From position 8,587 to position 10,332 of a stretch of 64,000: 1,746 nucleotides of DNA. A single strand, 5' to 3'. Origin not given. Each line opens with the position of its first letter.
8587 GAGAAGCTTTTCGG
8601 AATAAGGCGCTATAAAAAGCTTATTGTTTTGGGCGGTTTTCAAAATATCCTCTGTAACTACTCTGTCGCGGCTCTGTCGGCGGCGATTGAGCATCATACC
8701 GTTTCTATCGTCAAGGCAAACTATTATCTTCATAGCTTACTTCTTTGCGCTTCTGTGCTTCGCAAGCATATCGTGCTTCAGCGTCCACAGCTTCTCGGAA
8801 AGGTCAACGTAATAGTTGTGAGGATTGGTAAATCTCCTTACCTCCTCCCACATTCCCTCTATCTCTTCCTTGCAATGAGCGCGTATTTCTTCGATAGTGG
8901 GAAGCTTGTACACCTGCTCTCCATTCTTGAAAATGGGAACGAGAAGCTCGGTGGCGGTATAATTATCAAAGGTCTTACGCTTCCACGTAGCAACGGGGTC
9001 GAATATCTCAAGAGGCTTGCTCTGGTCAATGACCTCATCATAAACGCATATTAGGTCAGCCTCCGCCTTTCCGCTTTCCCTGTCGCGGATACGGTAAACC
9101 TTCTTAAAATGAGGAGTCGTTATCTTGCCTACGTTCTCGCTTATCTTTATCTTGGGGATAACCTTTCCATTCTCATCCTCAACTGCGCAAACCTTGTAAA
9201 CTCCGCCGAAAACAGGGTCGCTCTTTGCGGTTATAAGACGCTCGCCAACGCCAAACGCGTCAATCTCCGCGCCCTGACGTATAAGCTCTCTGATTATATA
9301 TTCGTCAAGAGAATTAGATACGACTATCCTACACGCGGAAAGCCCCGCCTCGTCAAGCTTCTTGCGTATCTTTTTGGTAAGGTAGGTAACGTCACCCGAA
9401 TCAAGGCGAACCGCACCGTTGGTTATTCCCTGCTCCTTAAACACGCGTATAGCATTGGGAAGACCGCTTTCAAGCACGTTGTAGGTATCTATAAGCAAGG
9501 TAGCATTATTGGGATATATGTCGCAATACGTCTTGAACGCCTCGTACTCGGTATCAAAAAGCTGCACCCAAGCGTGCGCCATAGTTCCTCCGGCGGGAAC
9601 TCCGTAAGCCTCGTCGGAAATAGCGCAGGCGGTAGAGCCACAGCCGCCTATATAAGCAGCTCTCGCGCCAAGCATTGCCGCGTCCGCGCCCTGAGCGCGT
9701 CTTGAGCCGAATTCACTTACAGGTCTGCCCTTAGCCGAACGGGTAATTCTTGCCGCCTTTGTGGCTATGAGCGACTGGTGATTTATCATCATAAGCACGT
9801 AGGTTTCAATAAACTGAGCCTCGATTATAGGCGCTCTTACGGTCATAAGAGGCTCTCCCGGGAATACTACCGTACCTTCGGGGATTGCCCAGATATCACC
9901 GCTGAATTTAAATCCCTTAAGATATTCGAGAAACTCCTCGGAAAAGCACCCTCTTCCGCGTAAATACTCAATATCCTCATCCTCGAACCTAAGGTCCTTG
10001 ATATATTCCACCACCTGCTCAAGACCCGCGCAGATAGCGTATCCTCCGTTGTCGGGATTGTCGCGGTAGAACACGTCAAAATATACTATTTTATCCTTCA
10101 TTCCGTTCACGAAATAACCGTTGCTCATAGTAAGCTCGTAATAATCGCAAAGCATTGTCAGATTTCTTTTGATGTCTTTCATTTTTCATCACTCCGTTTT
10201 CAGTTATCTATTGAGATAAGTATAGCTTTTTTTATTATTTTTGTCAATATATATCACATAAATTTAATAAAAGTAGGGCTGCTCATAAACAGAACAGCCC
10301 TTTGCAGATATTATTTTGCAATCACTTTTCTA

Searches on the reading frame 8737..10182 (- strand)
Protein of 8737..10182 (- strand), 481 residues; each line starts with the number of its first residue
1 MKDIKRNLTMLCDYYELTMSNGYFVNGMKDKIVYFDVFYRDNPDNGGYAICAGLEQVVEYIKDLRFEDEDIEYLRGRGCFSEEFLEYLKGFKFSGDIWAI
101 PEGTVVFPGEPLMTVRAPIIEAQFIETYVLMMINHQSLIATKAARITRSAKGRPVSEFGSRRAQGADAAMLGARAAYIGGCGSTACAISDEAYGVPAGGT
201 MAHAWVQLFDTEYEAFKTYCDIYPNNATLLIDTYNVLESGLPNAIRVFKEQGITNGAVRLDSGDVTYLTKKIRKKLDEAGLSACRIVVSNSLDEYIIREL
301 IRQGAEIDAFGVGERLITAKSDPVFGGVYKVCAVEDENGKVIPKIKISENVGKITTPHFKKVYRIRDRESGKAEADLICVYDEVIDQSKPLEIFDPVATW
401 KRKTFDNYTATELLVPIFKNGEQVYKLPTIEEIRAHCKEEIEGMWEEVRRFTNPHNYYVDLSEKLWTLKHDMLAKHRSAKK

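Call 80: search_protein_families(library=pfam, proteins=[window:8737-10182:-], max_evalue=0.00001)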
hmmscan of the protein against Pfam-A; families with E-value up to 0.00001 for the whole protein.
window:8737-10182:- (481 aa): 3 families
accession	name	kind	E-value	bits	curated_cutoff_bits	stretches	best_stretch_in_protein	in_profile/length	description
PF17767.7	NAPRTase_N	-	9e-40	136.3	32.6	1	10-134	1-125/125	Nicotinate phosphoribosyltransferase (NAPRTase) N-terminal domain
PF17956.6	NAPRTase_C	-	2.5e-39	134.6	23.3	1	360-469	2-111/111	Nicotinate phosphoribosyltransferase C-terminal domain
PF02749.22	QRPTase_N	-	4.5e-07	30.4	27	0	82-137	30-82/82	Quinolinate phosphoribosyl transferase, N-terminal domain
